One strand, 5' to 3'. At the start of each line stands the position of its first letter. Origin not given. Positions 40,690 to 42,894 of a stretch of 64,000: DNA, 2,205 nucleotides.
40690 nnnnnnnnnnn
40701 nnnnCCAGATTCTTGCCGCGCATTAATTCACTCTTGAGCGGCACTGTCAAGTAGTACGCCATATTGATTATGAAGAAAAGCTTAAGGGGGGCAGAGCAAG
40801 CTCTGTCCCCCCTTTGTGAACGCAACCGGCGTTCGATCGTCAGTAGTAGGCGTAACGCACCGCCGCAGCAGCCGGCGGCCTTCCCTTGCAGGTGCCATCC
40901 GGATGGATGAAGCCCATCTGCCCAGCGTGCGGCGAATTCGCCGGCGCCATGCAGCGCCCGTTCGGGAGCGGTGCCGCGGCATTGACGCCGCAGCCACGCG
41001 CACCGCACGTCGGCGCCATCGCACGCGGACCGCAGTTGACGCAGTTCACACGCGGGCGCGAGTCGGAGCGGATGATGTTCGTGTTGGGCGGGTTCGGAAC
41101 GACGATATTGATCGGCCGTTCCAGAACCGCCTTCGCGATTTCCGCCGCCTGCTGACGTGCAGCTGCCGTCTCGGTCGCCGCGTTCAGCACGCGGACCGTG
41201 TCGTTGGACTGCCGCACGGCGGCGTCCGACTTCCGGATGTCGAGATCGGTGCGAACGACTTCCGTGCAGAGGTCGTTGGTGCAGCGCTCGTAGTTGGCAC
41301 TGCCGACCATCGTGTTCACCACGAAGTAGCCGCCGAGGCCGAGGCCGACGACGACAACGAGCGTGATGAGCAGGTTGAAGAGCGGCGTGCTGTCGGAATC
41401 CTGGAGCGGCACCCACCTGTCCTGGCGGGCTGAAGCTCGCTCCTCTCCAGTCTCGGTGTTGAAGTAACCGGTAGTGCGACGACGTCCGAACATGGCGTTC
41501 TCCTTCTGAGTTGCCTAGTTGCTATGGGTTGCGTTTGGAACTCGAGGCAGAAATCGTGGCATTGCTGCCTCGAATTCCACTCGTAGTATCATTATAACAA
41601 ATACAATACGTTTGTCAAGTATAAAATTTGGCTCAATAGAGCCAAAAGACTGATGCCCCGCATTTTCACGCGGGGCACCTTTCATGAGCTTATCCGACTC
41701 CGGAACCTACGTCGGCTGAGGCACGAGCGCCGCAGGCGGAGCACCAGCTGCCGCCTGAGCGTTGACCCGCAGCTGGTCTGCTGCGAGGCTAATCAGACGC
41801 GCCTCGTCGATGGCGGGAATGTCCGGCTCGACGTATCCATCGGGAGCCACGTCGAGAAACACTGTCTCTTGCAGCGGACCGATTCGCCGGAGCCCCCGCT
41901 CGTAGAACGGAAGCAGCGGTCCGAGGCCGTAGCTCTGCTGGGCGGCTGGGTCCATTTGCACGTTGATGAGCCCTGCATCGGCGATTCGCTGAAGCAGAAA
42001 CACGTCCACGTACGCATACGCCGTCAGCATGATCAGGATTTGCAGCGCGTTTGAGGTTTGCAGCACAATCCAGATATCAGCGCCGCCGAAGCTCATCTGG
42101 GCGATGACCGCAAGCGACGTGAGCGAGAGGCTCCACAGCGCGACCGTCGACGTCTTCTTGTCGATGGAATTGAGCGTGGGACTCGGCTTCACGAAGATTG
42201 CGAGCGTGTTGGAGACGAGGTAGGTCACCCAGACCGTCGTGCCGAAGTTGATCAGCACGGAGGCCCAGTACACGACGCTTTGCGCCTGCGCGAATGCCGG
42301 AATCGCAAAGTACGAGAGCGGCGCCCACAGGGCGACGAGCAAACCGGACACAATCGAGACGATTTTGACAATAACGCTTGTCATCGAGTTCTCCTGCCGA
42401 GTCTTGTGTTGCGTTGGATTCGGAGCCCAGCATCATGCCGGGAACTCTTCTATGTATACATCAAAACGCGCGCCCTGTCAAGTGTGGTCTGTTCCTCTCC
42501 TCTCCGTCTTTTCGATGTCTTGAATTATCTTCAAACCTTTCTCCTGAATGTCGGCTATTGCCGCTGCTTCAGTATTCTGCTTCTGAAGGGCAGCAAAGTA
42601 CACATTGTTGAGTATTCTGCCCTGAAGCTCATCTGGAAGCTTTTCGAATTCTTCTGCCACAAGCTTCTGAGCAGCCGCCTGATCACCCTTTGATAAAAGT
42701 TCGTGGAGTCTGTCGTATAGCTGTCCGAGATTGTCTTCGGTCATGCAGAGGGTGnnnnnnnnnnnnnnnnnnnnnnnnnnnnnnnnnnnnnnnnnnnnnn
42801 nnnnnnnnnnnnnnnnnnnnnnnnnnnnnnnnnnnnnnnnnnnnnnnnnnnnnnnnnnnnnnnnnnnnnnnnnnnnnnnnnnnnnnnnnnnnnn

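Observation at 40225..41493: Tandem paralogs sharing a novel roughly 30-aa C-terminal two-Cys motif (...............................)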

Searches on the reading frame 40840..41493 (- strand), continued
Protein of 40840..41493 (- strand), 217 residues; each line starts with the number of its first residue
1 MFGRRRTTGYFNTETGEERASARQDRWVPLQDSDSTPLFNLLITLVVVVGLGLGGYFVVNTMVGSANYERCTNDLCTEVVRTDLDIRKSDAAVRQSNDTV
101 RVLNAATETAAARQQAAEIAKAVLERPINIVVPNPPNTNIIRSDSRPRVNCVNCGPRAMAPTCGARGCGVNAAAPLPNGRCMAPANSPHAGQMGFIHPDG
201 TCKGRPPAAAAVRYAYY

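Call 74: list_cluster_members(proteins=[P0001, P0002, P0003, P0004, P0005, P0006])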
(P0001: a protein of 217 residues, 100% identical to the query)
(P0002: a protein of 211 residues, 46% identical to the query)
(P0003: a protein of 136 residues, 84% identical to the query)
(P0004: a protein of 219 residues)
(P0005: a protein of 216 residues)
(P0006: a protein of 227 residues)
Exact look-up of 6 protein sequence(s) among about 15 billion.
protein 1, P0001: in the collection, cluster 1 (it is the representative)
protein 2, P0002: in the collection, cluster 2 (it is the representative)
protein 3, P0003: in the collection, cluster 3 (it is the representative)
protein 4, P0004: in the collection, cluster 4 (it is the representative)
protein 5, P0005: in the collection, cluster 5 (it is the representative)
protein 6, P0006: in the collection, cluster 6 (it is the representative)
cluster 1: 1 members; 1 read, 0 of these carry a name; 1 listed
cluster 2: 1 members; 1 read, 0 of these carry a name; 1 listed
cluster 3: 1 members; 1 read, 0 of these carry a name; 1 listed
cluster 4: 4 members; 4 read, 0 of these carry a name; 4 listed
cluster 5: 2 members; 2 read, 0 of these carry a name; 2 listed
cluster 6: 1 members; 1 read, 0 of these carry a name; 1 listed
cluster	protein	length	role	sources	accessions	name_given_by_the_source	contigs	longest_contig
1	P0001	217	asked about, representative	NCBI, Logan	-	-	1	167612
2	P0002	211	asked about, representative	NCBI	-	-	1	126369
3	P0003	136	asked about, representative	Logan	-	-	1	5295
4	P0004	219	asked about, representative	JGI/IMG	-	-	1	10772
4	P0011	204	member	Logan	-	-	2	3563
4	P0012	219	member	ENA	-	-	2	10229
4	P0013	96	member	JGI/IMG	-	-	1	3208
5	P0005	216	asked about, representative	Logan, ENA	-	-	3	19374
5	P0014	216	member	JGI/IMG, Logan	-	-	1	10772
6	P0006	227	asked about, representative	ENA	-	-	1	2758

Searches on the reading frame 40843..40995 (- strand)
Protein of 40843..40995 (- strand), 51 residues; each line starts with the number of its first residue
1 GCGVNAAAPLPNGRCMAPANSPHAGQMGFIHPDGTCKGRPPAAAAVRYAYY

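Call 31: find_homologous_proteins(query=A4, max_evalue=10)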
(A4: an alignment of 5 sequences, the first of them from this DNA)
Query A4 (5 sequences) (51 aa, profile of the alignment): 1 proteins with E <= 10 among 136 candidates.
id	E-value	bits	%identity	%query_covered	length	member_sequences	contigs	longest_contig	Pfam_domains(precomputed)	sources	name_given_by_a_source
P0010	7.8e+0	24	48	47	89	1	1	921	PF13620.13,PF17210.10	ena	-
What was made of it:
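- Tried and rejected: Alignment query to find_homologous_proteins (call 31).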

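Call 42: find_related_loci(query=A4, collection=metagenome_contigs, flank=6000)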
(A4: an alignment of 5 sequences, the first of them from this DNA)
Query A4 (51 aa) in metagenome_contigs; peptide patterns used: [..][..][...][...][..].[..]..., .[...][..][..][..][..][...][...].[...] (x = any residue, [..] = any of these).
171 stretches matched a pattern; 2 encode a relative of the query (tblastn E <= 1e-3); 2 distinct loci.
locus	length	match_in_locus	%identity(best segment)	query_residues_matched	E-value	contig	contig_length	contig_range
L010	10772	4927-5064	50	2-47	1e-12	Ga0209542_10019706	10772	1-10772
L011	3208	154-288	51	3-47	3e-12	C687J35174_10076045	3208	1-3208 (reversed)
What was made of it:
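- Tried and rejected: The second scan with degenerate patterns (call 42) recovered only the already known second lineage (L010, L011).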

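Call 57: search_solved_structures(query=A4, max_evalue=10)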
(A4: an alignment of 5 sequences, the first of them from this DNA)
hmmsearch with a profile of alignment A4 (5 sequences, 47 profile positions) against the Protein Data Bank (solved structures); distinct sequences matched with E-value up to 10: 0.
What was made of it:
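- Tried and rejected: The PDB sequence profile search gave nothing (call 57).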

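Call 73: find_related_loci(query=A4, collection=viral_contigs, flank=3000)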
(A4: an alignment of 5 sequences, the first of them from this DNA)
Query A4 (51 aa) in viral_contigs; peptide patterns used: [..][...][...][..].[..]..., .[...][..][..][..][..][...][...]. (x = any residue, [..] = any of these).
62 stretches matched a pattern, but none encodes a relative of the query by tblastn (E <= 1e-3).
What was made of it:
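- Tried and rejected: Viral contig scan (call 73).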

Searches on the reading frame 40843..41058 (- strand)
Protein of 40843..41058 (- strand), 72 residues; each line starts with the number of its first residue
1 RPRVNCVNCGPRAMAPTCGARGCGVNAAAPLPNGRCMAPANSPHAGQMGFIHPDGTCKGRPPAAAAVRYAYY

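Call 18: find_related_loci(query=A1, collection=genome_contigs, flank=10000)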
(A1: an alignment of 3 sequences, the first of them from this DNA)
Query A1 (72 aa) in genome_contigs; peptide patterns used: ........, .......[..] (x = any residue, [..] = any of these).
36 stretches matched a pattern; 1 encode a relative of the query (tblastn E <= 1e-3); 1 distinct loci.
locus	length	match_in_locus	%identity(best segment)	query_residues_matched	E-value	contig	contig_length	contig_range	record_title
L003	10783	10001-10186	94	11-71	3e-36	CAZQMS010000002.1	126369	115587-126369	MAG TPA_asm: uncultured Candidatus Saccharibacteria bacterium isolate SRP329715_co2_386 genome assembly, contig: NODE_26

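Call 19: find_related_loci(query=A1, collection=metagenome_contigs, flank=10000)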
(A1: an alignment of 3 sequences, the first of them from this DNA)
Query A1 (72 aa) in metagenome_contigs; peptide patterns used: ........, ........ (x = any residue, [..] = any of these).
98 stretches matched a pattern, but none encodes a relative of the query by tblastn (E <= 1e-3).
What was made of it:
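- Tried and rejected: First metagenome scan (call 19).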

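Call 60: predict_structure(alignment_id=A6)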
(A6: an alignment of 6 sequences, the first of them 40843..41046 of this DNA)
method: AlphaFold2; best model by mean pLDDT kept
length: 68 residues; sequences in the alignment: 6
mean_pLDDT: 60.7   pTM: 0.42
mean pLDDT of the five models: 60.7, 58.0, 57.0, 53.7, 52.9
residues with pLDDT >= 90: 0; 70-90: 27; 50-70: 25; < 50: 16
segments of 3 or more residues with pLDDT < 50: 1-12, 65-68
pLDDT, mean of each block of 10 residues (from residue 1): 38 52 67 73 75 70 48
secondary structure, 60 per line:
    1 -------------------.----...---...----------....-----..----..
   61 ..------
elements in order: E25-27 E31-33 E44-47 H59-62

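Call 63: fold_search(model_id=the predicted structure, library=pdb)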
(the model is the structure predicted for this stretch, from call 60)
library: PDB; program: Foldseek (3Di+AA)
matches with E <= 10: 8; with E <= 0.001: 0
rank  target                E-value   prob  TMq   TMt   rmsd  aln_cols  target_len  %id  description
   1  3zxt_B                5.6e+00  0.01  0.19  0.07  13.3        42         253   19  Dimeric structure of DAPK-1 catalytic domain in complex with AMPPCP- Mg (released 2012-07-25)
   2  8aud_B                6.1e+00  0.04  0.31  0.07   4.8        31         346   19  Structure of peptidoglycan hydrolase Cg1735 from Corynebacterium glutamicum, orthorhombic crystal form (released 2023-01-18)
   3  5x18_A                6.5e+00  0.02  0.27  0.07   8.0        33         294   18  Crystal structure of Casein kinase I homolog 1 (released 2017-10-04)
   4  3i86_B                7.0e+00  0.03  0.28  0.15   3.0        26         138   19  Crystal structure of the P60 Domain from M. avium subspecies paratuberculosis antigen MAP1204 (released 2010-07-21)
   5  3i86_A                8.7e+00  0.02  0.28  0.15   3.2        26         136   19  Crystal structure of the P60 Domain from M. avium subspecies paratuberculosis antigen MAP1204 (released 2010-07-21)
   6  6u69                  8.7e+00  0.02  0.27  0.07   8.4        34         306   12  Crystal structure of Yck2 from Candida albicans, apoenzyme (released 2019-10-09)
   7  9ui4_B                8.7e+00  0.00  0.14  0.04   6.1        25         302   32  Rad51 presynaptic complex (released 2025-09-10)
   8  9ui8_F                9.4e+00  0.00  0.15  0.05   4.9        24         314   29  structure of an 8 base pair Rad51 D-loop complex (released 2025-09-10)
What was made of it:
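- Foldseek found no analogue (call 63).
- Tried and rejected: Foldseek against PDB gave no match better than E=5.6 (call 63).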

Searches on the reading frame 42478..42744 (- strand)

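Call 8: search_protein_families(library=pfam, proteins=[window:42478-42744:-], max_evalue=0.1)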
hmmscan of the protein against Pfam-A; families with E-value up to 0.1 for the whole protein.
window:42478-42744:- (88 aa): 1 family
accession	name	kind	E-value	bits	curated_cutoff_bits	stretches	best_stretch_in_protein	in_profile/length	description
PF14313.11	Soyouz_module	-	0.092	13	22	0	58-83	4-29/58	N-terminal region of Paramyxovirinae phosphoprotein (P)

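Call 9: search_protein_families(library=ncbifam, proteins=[window:42478-42744:-], max_evalue=0.1)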
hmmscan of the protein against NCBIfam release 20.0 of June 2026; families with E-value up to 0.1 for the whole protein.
window:42478-42744:- (88 aa): 1 family
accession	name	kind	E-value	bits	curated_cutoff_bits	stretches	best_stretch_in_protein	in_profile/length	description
NF041263.1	colicin_Z_full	equivalog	0.028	14.3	300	1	9-74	74-140/229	colicin Z family toxin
